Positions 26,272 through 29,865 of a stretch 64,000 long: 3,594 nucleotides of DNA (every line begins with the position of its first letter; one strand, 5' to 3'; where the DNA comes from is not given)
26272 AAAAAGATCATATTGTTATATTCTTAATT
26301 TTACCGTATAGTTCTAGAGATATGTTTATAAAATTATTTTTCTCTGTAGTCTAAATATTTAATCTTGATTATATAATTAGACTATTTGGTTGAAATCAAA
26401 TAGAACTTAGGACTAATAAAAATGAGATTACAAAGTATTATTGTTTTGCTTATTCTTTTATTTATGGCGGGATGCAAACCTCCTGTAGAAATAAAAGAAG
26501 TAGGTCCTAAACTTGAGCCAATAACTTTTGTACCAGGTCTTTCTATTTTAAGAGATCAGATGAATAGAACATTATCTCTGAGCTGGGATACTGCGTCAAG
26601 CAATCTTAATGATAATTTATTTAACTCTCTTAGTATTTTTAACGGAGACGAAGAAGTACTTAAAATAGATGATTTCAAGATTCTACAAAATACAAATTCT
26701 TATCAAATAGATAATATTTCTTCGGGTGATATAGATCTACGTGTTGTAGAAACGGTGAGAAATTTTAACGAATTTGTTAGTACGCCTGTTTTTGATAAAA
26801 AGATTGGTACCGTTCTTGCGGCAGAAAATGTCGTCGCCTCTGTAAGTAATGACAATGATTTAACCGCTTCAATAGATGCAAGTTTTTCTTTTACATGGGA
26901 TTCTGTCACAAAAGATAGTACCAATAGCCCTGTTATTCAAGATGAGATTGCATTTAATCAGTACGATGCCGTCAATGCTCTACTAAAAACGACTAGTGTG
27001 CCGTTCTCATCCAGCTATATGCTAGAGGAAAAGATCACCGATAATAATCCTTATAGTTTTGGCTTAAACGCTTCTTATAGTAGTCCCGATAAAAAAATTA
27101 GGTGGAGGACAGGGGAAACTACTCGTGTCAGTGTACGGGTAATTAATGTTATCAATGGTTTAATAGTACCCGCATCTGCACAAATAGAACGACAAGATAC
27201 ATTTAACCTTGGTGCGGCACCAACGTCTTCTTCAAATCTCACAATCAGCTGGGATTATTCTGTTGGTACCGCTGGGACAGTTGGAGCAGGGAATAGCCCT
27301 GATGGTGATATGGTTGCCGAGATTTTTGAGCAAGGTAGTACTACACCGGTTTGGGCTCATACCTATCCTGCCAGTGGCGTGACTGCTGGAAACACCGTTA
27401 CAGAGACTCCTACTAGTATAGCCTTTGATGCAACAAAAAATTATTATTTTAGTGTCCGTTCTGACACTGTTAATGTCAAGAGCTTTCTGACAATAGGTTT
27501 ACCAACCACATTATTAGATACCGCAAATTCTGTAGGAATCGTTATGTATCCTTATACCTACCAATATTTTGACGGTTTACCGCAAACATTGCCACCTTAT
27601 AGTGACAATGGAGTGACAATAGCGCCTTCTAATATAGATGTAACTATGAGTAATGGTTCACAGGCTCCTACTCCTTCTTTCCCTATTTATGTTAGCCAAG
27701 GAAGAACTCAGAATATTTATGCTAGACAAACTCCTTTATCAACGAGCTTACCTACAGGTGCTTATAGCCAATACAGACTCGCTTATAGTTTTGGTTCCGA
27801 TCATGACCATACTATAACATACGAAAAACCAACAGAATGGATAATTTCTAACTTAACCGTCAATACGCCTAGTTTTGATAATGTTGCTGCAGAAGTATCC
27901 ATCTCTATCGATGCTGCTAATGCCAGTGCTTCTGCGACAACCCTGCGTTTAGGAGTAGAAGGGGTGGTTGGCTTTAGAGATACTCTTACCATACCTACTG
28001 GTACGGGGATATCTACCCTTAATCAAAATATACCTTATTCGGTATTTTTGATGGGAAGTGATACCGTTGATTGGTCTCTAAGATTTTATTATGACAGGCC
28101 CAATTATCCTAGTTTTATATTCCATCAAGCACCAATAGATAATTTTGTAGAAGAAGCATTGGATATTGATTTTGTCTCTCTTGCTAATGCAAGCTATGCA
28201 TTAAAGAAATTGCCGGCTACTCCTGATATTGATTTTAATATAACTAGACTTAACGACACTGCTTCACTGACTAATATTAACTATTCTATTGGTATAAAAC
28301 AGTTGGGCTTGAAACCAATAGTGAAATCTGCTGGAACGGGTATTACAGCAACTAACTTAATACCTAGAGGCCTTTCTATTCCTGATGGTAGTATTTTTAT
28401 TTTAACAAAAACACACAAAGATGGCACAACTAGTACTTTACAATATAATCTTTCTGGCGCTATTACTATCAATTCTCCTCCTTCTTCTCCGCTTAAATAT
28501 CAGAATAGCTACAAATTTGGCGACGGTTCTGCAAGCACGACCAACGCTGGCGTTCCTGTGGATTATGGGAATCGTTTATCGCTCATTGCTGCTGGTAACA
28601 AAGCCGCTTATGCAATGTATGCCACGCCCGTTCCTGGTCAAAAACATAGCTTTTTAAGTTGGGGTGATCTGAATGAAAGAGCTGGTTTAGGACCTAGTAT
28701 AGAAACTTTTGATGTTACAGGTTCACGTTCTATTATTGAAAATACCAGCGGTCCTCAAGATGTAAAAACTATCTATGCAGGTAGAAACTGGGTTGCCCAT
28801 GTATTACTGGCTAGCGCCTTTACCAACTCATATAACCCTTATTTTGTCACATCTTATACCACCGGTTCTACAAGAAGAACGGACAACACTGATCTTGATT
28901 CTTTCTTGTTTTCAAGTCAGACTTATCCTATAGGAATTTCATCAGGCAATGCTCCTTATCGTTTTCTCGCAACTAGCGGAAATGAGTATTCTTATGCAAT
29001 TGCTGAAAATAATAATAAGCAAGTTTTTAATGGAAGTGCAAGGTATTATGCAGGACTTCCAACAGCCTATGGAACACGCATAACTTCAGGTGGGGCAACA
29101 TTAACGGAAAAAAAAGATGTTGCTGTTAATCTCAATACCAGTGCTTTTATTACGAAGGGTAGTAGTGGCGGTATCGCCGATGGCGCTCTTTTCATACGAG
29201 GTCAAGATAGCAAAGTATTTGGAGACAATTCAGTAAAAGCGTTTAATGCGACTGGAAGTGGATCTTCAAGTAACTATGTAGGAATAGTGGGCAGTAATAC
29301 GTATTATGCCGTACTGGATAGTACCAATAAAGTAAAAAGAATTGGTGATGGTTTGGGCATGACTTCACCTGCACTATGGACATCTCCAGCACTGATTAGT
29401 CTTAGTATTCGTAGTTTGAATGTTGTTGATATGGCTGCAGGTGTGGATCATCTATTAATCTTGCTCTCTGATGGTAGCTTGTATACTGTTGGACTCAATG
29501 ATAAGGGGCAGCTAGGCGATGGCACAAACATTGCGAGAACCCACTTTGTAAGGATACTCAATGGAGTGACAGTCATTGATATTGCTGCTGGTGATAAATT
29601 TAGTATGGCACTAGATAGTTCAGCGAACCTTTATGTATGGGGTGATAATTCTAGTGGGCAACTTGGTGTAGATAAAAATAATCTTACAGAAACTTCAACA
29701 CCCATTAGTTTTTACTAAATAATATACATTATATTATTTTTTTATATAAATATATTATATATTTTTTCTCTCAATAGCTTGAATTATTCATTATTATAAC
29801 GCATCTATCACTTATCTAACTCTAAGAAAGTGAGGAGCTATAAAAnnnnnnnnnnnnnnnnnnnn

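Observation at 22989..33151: Tandem triplication of ~1,090-aa lipoproteins that end in RCC1 beta-propeller repeats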

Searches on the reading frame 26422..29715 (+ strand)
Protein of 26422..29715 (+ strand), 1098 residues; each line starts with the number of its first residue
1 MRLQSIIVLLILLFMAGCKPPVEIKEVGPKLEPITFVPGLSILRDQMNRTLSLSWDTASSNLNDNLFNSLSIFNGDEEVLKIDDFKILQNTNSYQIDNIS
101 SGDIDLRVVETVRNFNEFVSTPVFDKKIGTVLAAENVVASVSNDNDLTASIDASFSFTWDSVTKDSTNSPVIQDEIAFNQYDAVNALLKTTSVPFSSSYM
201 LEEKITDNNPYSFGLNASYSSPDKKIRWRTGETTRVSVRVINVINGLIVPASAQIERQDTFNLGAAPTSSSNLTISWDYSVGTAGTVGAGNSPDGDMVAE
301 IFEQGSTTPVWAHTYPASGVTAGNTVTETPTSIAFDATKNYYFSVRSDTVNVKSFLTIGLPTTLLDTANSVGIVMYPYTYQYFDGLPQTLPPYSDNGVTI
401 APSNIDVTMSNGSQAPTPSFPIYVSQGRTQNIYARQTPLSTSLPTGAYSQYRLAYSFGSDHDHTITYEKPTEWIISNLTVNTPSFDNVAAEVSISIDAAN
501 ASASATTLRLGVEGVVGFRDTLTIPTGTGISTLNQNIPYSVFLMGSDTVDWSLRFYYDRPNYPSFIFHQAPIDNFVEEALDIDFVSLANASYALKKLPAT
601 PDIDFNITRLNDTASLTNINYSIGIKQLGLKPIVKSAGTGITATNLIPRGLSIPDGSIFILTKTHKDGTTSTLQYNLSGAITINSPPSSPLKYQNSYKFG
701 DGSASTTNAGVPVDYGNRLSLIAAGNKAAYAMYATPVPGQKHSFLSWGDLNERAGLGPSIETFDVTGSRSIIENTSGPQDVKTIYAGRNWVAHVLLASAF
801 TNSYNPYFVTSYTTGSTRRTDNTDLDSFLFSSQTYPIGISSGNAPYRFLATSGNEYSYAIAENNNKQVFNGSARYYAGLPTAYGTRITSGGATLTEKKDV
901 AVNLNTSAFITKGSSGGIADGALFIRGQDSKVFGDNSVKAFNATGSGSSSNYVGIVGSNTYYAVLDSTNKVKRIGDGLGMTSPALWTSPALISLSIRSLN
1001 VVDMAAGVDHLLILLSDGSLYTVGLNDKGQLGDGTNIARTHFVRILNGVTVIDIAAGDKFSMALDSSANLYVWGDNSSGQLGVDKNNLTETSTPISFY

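Call 6: search_protein_families(library=pfam, proteins=[window:26422-29715:+], max_evalue=1)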
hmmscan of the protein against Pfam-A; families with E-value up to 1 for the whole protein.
window:26422-29715:+ (1098 aa): 4 families
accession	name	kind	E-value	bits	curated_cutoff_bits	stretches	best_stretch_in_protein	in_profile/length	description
PF25390.1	WD40_RLD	-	1.1e-22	81.3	150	1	989-1094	22-132/363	RCC1-like domain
PF13540.12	RCC1_2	-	1.1e-18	66.8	22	2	1051-1080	1-30/30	Regulator of chromosome condensation (RCC1) repeat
PF00415.24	RCC1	-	6.9e-17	62.2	21.7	2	1017-1064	1-50/50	Regulator of chromosome condensation (RCC1) repeat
PF25384.1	Alsin_RLD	-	8.6e-06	25.7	100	1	1014-1087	238-313/405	Alsin RCC1-like domain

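Call 7: search_protein_families(library=ncbifam, proteins=[window:26422-29715:+], max_evalue=1)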
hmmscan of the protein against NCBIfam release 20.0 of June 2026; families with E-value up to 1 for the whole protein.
window:26422-29715:+ (1098 aa): 1 family
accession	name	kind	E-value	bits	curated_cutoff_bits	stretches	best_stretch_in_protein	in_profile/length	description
TIGR01730.1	RND_mfp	subfamily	0.019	13.9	94.9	1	127-259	151-265/322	efflux RND transporter periplasmic adaptor subunit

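Call 85: search_protein_families(library=phrogs, proteins=[window:26422-29715:+], max_evalue=0.1)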
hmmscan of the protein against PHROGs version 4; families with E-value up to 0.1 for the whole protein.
window:26422-29715:+ (1098 aa): 5 families
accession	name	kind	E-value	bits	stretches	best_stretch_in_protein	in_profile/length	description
phrog_7220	-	DNA, RNA and nucleotide metabolism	3.1e-15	56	1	1000-1093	82-175/1734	regulator of chromosome condensation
phrog_4219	-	DNA, RNA and nucleotide metabolism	1.1e-14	54.7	1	983-1096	521-634/867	regulator of chromosome condensation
phrog_16766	-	DNA, RNA and nucleotide metabolism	1.5e-13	51.3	1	999-1089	242-331/763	regulator of chromosome condensation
phrog_14713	-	unknown function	0.054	14.2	0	859-933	14-87/179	-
phrog_24145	-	unknown function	0.098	13.6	0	178-216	42-80/143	-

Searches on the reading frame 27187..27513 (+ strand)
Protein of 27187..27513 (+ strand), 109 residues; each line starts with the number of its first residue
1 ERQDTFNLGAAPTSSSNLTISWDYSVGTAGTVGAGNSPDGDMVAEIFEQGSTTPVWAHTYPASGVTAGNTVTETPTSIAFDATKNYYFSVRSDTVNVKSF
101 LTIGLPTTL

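Call 65: search_protein_families(library=pfam, proteins=[window:27187-27513:+], max_evalue=10)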
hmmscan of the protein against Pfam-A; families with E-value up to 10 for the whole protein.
window:27187-27513:+ (109 aa): 1 family
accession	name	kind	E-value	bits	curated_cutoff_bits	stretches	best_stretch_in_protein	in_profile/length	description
PF05390.16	Kre9_KNH1_C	-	1.6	9.9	26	1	68-105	26-63/102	Yeast cell wall synthesis protein KRE9/KNH1 C-terminal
